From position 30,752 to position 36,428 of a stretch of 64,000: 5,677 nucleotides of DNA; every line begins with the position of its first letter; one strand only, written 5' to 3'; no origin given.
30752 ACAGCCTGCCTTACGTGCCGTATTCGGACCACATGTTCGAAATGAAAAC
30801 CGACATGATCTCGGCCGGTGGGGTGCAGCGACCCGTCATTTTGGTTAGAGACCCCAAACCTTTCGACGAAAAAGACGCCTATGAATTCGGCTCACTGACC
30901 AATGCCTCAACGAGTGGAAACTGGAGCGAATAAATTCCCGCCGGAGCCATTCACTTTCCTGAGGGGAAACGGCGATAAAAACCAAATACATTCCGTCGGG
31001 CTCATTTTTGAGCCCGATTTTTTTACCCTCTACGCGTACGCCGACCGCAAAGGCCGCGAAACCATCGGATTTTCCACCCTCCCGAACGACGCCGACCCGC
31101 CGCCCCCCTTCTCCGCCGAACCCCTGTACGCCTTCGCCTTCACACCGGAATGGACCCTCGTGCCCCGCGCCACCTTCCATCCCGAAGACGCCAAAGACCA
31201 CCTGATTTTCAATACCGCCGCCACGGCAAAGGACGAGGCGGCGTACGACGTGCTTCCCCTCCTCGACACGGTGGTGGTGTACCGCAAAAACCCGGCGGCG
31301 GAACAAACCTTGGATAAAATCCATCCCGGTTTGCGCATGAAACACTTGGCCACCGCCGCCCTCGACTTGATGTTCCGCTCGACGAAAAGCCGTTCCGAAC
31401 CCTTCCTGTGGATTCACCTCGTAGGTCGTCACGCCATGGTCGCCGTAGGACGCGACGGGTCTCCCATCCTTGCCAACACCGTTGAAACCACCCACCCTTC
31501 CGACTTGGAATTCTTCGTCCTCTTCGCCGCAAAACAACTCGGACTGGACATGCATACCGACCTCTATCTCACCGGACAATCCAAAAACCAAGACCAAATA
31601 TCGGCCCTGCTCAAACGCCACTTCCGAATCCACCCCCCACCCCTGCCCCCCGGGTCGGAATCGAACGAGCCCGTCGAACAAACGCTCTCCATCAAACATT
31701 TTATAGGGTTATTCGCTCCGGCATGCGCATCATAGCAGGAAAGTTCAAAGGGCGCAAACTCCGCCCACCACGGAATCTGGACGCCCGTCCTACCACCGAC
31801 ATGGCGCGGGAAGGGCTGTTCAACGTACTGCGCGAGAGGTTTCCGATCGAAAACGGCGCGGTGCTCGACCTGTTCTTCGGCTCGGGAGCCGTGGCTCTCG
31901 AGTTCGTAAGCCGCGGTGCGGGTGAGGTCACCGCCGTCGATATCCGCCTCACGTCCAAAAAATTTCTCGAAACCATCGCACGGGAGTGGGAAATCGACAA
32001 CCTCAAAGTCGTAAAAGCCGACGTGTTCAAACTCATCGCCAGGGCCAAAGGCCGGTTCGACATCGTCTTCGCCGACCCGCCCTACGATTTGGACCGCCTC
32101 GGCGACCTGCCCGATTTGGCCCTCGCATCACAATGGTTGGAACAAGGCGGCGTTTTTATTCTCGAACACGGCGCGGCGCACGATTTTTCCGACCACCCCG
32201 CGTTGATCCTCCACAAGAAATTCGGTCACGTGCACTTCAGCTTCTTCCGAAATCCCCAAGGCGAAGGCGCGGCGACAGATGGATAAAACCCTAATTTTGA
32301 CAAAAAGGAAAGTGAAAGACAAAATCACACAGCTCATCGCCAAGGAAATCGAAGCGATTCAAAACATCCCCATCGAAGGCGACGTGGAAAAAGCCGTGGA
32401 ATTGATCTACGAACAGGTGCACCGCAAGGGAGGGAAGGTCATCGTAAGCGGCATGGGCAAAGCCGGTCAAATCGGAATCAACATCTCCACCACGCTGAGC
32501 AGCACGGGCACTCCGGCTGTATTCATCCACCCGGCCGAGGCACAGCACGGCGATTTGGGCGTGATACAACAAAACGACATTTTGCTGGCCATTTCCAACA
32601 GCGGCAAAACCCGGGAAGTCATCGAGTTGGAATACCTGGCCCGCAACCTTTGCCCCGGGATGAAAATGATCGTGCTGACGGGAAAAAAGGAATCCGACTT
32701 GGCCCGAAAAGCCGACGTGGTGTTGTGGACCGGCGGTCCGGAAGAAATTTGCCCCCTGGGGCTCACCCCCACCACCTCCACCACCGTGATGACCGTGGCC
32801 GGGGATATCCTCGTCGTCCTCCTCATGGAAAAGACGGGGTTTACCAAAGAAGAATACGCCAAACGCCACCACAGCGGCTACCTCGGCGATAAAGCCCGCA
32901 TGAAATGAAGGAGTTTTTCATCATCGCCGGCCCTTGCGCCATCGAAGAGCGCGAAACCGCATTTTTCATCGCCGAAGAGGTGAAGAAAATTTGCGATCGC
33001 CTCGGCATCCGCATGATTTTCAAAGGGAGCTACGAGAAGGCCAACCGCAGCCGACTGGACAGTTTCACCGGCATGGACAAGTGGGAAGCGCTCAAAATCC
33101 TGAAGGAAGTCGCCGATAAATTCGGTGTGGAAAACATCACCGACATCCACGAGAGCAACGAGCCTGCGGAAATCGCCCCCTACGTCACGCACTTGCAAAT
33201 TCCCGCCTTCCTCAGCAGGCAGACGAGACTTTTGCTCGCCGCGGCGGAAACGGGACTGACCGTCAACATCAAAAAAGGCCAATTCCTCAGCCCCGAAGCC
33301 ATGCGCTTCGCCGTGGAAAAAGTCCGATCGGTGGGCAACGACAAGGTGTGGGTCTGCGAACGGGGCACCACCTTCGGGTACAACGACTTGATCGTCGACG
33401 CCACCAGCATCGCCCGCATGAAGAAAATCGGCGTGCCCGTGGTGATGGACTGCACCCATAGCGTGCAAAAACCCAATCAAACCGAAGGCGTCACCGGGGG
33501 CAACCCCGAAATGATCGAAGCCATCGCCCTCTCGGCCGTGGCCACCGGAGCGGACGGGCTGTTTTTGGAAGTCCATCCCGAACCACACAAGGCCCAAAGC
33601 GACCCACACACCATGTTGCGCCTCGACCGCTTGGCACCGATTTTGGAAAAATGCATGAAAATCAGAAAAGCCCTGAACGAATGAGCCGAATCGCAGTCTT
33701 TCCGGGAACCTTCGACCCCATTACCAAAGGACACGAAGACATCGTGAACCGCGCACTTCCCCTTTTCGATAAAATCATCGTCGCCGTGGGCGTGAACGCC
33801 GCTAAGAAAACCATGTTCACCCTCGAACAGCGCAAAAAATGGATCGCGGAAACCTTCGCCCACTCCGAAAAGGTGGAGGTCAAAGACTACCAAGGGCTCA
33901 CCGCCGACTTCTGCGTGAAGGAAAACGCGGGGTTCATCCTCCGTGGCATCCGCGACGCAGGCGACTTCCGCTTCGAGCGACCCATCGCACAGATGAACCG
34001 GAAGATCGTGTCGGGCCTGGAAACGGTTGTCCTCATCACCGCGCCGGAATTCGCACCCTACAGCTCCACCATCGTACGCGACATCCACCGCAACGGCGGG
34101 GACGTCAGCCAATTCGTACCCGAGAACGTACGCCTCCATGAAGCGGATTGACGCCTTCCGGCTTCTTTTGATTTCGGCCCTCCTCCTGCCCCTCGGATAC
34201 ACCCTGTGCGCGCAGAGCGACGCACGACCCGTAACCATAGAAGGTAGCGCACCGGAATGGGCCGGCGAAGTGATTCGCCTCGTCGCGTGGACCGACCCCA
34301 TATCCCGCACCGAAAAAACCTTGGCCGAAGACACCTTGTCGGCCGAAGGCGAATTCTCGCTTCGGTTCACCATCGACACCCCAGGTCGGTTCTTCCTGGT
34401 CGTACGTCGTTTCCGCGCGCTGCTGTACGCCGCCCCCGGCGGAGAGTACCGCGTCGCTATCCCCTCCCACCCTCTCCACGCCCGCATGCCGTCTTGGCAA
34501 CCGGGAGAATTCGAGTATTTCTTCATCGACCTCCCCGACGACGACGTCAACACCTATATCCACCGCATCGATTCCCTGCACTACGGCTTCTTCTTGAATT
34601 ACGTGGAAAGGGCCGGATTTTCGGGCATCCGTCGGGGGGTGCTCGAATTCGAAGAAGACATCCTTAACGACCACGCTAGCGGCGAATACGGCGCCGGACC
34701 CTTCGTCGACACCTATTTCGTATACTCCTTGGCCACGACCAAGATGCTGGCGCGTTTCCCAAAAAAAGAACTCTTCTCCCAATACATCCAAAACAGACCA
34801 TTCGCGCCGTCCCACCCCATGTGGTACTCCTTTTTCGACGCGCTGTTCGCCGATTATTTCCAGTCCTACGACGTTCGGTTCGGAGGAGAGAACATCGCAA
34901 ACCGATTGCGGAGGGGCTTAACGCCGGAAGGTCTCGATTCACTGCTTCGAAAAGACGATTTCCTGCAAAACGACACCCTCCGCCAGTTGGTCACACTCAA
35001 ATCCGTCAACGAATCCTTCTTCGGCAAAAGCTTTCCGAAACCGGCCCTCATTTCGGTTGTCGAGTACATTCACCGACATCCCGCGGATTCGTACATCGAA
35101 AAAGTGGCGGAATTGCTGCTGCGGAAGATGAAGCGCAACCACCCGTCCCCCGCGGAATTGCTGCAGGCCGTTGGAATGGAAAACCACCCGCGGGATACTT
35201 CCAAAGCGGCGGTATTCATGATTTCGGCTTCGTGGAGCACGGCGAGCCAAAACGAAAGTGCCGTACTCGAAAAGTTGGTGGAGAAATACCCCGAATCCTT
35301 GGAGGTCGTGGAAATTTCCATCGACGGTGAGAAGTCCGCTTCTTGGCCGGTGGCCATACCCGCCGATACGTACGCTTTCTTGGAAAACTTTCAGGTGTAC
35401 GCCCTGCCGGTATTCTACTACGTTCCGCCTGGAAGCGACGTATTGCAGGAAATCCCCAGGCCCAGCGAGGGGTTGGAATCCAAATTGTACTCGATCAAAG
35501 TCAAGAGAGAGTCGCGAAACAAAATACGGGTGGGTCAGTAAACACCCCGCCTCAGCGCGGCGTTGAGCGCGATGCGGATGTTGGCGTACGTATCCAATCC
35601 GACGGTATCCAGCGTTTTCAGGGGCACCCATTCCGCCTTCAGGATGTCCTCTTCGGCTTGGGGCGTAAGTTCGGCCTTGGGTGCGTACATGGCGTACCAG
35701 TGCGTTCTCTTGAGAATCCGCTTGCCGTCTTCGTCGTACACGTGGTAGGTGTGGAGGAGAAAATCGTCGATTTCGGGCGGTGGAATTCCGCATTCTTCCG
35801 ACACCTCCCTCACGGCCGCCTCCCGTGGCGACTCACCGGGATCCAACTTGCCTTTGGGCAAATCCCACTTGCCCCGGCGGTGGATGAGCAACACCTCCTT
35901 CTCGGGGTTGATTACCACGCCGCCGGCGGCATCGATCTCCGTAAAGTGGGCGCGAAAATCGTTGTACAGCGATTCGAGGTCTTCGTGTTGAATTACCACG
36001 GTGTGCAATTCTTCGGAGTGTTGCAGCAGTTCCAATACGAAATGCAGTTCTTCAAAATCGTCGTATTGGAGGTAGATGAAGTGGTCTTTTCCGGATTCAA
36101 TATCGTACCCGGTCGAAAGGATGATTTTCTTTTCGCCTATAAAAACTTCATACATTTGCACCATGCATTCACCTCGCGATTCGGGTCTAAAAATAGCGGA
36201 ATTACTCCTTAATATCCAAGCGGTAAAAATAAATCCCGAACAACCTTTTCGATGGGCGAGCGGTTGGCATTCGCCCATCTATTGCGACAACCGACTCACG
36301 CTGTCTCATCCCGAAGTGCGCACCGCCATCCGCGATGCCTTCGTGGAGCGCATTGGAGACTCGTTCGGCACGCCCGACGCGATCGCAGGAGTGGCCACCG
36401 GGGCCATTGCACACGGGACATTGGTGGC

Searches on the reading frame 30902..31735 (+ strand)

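Call 51: search_protein_families(library=pfam, max_evalue=0.00001, proteins=[window:30902-31735:+])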
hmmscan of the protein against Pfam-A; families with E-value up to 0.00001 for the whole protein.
window:30902-31735:+ (277 aa): 1 family
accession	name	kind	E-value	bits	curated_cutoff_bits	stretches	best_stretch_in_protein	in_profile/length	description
PF12864.12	DUF3822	-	1.2e-22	80.7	24.9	1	81-242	77-239/241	Protein of unknown function (DUF3822)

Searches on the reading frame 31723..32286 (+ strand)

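Call 51: search_protein_families(library=pfam, max_evalue=0.00001, proteins=[window:31723-32286:+])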
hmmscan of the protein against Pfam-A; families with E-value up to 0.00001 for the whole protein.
window:31723-32286:+ (187 aa): 5 families
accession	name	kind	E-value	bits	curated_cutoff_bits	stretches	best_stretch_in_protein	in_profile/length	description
PF03602.21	Cons_hypoth95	-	1e-36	126.7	24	1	1-175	1-181/182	Conserved hypothetical protein 95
PF02086.21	MethyltransfD12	-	2.1e-07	31.4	22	0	32-84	8-61/253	D12 class N6 adenine-specific DNA methyltransferase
PF13649.12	Methyltransf_25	-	8.3e-07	30.1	27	1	47-117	1-70/97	Methyltransferase domain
PF13847.12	Methyltransf_31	-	3e-06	27.4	27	1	44-151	4-113/145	Methyltransferase domain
PF05175.20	MTS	-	5.8e-06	26.5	23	1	25-125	16-112/170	Methyltransferase small domain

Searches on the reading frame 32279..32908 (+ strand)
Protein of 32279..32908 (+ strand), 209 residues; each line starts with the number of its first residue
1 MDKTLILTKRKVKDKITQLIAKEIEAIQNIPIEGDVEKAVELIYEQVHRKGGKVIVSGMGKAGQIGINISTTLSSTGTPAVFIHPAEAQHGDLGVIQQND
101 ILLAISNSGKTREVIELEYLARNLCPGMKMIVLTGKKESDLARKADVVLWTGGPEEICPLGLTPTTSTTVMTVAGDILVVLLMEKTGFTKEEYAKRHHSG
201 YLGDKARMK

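Call 51: search_protein_families(library=pfam, max_evalue=0.00001, proteins=[window:32279-32908:+])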
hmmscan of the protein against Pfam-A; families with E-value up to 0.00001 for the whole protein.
window:32279-32908:+ (209 aa): 2 families
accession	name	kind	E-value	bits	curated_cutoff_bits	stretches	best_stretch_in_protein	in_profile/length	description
PF01380.27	SIS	-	2.7e-20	73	25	1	52-180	6-130/131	SIS domain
PF13580.11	SIS_2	-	4.3e-06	27.2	27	0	96-135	101-138/138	SIS domain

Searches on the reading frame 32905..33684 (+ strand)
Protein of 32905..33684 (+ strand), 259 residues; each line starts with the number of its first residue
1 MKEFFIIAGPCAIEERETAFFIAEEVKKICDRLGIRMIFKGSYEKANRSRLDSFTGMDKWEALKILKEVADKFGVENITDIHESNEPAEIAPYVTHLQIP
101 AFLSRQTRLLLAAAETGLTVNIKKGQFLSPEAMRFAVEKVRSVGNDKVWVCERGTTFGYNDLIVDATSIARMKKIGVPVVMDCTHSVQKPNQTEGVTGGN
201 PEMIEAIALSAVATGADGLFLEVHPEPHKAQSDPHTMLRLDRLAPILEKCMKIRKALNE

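Call 51: search_protein_families(library=pfam, max_evalue=0.00001, proteins=[window:32905-33684:+])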
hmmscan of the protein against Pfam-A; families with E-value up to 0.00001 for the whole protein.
window:32905-33684:+ (259 aa): 1 family
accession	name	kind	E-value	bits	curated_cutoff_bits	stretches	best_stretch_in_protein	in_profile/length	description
PF00793.26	DAHP_synth_1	-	6.6e-60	202.7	25.5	1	3-255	17-266/270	DAHP synthetase I family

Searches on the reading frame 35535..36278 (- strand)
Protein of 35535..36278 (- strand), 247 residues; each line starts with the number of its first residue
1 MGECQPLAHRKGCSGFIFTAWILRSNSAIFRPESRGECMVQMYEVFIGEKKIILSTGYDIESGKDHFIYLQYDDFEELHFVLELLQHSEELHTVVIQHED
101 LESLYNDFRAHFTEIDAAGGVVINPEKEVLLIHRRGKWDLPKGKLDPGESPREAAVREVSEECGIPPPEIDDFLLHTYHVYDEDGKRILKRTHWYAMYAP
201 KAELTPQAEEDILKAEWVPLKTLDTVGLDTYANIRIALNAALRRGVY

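Call 51: search_protein_families(library=pfam, max_evalue=0.00001, proteins=[window:35535-36278:-])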
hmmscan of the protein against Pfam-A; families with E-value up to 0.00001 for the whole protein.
window:35535-36278:- (247 aa): 1 family
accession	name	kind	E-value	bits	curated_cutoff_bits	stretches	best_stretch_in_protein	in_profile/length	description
PF00293.34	NUDIX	-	4.5e-24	85.4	21.1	1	116-223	4-118/134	NUDIX domain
